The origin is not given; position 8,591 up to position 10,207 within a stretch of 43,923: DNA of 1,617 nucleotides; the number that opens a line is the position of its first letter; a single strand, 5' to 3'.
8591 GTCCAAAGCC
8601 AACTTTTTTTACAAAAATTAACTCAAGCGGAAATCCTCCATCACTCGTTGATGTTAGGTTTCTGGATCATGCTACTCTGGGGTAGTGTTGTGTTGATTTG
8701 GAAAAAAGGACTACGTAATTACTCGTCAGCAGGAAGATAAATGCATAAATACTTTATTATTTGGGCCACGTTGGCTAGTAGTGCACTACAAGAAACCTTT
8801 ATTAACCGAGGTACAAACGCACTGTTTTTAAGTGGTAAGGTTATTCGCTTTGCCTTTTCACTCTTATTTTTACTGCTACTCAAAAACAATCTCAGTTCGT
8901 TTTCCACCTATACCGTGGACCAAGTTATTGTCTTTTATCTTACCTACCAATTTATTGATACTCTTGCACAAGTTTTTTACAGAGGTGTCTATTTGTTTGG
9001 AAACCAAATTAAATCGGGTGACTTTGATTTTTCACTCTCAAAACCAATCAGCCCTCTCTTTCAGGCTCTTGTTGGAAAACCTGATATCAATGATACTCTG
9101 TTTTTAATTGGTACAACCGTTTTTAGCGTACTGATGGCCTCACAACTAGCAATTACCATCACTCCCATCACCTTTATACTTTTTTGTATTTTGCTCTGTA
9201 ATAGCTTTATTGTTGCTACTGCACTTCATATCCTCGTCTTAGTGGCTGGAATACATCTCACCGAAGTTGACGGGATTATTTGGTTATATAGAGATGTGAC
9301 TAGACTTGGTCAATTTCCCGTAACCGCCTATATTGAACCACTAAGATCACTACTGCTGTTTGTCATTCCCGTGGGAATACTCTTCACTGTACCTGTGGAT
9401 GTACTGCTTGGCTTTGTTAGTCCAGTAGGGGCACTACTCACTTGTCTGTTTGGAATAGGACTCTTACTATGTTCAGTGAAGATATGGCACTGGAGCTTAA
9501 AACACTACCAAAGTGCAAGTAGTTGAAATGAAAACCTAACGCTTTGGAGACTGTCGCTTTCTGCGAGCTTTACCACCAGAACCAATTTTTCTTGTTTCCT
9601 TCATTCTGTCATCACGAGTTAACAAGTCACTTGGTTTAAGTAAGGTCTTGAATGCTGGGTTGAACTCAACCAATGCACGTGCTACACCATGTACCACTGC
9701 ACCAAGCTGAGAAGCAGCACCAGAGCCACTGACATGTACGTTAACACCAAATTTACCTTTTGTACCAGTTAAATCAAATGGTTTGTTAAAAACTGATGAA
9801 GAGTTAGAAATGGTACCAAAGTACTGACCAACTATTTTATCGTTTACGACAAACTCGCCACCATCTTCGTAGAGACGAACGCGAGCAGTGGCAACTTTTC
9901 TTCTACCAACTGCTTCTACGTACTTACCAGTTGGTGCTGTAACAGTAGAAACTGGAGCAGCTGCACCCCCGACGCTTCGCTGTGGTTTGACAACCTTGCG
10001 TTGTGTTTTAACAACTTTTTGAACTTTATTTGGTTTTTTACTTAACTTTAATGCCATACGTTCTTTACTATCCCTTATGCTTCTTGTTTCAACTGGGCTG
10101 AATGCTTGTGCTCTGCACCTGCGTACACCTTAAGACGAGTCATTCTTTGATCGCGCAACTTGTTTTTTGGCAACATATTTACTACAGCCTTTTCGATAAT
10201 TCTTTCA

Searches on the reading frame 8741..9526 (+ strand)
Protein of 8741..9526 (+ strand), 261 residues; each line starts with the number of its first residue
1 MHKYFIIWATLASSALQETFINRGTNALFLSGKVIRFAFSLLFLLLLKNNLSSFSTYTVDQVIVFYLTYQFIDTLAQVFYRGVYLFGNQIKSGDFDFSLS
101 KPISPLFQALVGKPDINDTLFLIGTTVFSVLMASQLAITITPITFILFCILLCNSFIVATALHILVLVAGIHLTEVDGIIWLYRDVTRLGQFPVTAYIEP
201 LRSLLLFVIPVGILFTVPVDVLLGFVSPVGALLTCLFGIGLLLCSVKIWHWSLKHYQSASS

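Call 66: search_protein_families(library=pfam, proteins=[window:8741-9526:+], max_evalue=0.001)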
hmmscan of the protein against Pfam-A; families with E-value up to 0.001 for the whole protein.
window:8741-9526:+ (261 aa): 1 family
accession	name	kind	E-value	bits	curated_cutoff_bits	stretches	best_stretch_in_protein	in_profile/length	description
PF06182.17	ABC2_membrane_6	-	8.2e-30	104.7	22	1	37-260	4-229/229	ABC-2 family transporter protein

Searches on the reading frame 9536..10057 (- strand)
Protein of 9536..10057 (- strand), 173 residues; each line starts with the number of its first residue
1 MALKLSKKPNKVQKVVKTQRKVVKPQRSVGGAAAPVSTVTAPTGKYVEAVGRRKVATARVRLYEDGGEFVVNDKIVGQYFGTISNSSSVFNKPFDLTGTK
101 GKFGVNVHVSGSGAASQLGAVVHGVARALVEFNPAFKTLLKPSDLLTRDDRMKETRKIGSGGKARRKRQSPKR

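Call 66: search_protein_families(library=pfam, proteins=[window:9536-10057:-], max_evalue=0.001)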
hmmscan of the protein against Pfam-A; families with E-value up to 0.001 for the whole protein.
window:9536-10057:- (173 aa): 1 family
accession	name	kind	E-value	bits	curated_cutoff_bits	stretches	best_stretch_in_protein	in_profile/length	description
PF00380.25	Ribosomal_S9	-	3e-31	108.8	22.5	1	51-173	1-121/121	Ribosomal protein S9/S16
